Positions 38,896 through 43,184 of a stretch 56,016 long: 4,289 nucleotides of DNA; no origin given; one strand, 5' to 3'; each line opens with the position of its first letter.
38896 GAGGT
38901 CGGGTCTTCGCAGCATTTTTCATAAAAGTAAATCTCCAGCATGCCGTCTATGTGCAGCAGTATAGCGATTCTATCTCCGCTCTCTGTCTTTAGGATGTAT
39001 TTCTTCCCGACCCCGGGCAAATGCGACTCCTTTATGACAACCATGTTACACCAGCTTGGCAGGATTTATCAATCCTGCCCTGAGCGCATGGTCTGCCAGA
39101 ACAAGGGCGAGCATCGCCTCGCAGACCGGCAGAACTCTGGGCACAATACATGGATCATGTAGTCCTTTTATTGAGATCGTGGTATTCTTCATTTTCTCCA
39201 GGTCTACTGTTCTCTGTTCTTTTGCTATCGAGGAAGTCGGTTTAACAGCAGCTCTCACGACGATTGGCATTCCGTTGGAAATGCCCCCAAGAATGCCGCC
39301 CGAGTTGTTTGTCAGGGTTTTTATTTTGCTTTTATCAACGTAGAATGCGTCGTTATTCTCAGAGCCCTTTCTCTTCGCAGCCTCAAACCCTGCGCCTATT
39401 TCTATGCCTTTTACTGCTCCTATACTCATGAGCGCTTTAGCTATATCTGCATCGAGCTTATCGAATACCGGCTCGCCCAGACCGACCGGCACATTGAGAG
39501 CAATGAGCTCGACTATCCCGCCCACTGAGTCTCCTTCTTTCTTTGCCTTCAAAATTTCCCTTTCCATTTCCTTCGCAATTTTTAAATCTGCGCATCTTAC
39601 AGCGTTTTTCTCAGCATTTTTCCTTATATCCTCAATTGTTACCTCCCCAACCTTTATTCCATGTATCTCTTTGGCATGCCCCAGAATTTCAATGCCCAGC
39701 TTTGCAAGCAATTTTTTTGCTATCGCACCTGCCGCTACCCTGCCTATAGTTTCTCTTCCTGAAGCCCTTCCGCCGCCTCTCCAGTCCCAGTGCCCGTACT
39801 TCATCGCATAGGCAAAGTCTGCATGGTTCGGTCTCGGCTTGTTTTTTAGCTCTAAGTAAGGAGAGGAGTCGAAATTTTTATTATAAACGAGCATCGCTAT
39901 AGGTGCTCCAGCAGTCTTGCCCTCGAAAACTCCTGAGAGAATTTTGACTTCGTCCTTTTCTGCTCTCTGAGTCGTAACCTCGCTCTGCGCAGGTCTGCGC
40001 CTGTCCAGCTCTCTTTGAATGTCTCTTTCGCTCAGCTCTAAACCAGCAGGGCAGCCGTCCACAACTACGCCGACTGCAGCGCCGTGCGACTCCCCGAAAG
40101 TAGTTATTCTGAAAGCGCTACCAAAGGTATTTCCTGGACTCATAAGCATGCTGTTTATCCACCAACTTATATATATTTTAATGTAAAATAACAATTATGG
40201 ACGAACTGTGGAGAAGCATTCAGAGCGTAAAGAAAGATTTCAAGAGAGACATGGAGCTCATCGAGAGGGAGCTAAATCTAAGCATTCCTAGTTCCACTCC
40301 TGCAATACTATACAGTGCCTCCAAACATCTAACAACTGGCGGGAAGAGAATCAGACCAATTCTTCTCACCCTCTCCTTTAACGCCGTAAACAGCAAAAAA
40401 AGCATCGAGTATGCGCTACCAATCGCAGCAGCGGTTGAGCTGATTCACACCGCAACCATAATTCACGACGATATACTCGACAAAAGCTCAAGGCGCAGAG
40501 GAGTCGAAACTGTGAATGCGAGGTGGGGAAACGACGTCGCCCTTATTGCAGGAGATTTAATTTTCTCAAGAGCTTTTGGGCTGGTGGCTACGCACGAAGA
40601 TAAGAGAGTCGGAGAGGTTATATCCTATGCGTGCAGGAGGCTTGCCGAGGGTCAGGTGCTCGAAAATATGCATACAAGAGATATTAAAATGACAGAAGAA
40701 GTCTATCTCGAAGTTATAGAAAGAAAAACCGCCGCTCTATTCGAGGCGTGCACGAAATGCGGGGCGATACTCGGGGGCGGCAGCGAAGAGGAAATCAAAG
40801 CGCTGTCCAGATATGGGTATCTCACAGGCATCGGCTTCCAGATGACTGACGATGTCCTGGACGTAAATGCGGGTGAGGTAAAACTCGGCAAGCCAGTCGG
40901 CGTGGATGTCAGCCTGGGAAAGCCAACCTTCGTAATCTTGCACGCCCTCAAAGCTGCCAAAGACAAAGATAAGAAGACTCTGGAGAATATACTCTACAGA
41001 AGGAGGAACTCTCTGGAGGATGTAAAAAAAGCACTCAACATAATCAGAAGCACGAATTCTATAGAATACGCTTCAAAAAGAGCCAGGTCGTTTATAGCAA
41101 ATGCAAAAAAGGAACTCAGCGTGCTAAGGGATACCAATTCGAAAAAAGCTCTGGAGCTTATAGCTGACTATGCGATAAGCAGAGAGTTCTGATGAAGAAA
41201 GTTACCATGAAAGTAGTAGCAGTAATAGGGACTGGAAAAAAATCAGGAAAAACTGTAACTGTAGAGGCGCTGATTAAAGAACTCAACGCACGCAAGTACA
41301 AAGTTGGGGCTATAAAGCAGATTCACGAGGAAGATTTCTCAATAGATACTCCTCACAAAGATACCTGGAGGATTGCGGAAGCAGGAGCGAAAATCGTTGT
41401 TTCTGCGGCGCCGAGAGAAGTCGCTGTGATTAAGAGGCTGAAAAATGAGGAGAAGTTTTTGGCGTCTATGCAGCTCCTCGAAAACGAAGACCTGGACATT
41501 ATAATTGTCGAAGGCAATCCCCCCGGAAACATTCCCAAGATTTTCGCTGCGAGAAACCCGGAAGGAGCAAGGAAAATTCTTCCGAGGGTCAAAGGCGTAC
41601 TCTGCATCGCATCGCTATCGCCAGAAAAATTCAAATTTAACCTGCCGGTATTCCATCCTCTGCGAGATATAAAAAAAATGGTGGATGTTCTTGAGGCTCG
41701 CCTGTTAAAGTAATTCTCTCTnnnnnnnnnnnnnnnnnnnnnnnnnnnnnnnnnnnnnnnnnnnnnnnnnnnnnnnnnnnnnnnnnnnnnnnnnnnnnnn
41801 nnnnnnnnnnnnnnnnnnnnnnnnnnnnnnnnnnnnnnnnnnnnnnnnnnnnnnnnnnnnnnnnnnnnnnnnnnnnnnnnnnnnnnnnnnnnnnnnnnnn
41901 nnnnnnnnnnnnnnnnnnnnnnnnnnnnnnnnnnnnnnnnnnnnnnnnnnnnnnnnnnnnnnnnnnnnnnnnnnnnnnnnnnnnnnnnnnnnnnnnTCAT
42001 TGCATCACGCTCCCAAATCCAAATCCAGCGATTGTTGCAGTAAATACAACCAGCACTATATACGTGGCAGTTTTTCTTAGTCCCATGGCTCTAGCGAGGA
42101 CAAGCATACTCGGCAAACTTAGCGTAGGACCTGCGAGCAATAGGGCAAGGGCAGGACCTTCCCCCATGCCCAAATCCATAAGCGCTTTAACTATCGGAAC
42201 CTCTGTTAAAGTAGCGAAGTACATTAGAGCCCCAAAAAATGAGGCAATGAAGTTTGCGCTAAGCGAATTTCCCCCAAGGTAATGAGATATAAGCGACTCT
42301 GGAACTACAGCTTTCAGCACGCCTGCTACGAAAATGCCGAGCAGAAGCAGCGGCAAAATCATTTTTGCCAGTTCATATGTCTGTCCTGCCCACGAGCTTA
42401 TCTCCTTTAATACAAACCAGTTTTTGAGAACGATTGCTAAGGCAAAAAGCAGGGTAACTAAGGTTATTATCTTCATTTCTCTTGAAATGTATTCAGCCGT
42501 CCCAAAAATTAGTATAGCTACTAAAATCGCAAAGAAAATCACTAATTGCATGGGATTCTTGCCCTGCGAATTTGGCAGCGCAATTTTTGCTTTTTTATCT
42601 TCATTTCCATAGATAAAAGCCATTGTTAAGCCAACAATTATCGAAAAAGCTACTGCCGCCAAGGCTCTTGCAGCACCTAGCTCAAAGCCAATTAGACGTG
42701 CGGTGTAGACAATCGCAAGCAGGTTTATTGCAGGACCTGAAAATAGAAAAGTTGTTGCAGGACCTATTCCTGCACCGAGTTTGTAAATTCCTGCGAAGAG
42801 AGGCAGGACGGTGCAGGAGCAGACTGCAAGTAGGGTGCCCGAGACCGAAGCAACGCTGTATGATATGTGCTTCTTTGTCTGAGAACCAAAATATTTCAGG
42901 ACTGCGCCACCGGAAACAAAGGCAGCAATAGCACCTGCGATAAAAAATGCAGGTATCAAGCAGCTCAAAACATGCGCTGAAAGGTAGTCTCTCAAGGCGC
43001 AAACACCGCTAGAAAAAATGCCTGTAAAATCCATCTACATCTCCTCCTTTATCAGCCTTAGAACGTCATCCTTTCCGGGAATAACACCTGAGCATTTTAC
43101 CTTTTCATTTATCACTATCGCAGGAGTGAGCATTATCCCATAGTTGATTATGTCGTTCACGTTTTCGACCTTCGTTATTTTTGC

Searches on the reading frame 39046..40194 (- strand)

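Call 86: search_protein_families(library=pfam, proteins=[window:39046-40194:-], max_evalue=0.0001)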
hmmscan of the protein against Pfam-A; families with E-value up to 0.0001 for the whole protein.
window:39046-40194:- (382 aa): 1 family
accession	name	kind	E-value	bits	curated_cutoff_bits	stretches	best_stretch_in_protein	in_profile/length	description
PF01264.26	Chorismate_synt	-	5.8e-146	485.8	27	1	28-371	1-327/327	Chorismate synthase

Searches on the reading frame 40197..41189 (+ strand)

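Call 86: search_protein_families(library=pfam, proteins=[window:40197-41189:+], max_evalue=0.0001)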
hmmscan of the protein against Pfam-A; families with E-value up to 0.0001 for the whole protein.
window:40197-41189:+ (331 aa): 1 family
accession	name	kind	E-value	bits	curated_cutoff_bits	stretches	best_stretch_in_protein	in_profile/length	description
PF00348.22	polyprenyl_synt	-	3e-72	243.3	27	1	37-283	3-251/251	Polyprenyl synthetase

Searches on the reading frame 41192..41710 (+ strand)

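Call 86: search_protein_families(library=pfam, proteins=[window:41192-41710:+], max_evalue=0.0001)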
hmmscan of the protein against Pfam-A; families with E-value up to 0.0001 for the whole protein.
window:41192-41710:+ (173 aa): 2 families
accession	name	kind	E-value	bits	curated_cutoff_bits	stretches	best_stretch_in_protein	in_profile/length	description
PF03205.20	MobB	-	5.4e-26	91.5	26.6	1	8-140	1-131/133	Molybdopterin guanine dinucleotide synthesis protein B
PF13500.12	AAA_26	-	2.8e-05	24.5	27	1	9-108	3-106/198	AAA domain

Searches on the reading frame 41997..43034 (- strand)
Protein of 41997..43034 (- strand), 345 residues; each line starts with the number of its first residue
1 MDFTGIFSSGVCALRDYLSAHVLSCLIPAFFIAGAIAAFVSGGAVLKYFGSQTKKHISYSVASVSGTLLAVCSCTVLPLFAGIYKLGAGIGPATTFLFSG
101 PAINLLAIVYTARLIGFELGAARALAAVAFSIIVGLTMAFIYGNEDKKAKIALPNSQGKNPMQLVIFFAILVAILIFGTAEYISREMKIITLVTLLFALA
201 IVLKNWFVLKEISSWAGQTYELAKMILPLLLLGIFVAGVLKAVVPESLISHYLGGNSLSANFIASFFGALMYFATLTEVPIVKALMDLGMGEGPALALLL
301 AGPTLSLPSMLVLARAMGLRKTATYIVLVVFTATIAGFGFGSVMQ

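Call 86: search_protein_families(library=pfam, proteins=[window:41997-43034:-], max_evalue=0.0001)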
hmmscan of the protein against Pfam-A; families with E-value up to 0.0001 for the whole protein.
window:41997-43034:- (345 aa): 1 family
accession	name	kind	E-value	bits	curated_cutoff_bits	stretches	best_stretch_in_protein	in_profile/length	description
PF03773.19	ArsP_1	-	4.7e-73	246.4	32.3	1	11-338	5-290/294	Predicted permease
